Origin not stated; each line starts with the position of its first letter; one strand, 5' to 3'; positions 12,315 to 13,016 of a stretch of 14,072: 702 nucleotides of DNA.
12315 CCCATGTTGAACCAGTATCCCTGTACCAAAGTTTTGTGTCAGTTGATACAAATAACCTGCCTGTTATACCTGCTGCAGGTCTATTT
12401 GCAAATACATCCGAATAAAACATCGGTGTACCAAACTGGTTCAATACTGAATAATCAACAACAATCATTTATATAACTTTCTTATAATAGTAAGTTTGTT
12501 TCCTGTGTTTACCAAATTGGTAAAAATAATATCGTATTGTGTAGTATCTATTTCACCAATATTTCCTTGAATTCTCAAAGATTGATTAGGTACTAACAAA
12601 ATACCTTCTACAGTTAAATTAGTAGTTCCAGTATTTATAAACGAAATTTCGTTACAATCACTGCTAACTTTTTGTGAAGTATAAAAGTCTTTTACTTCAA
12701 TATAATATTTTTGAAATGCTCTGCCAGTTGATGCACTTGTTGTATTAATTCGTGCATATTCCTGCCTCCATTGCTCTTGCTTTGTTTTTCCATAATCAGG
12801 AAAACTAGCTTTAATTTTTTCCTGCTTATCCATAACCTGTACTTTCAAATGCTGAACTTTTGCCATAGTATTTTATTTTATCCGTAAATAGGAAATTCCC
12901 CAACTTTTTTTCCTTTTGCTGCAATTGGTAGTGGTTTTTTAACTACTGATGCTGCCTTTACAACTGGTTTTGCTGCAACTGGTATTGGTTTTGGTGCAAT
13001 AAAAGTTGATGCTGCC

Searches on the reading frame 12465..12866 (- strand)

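Call 8: search_protein_families(library=phrogs, proteins=[window:12465-12866:-], max_evalue=0.01)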
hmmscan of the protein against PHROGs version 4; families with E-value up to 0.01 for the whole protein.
window:12465-12866:- (133 aa): 0 families

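Call 23: search_protein_families(library=pfam, proteins=[window:12465-12866:-], max_evalue=1)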
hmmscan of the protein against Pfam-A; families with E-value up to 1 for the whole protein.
window:12465-12866:- (133 aa): 1 family
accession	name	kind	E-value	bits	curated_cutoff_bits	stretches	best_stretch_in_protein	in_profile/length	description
PF05504.16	Spore_GerAC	-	0.39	11.3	23.6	1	2-41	115-154/167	Spore germination B3/ GerAC like, C-terminal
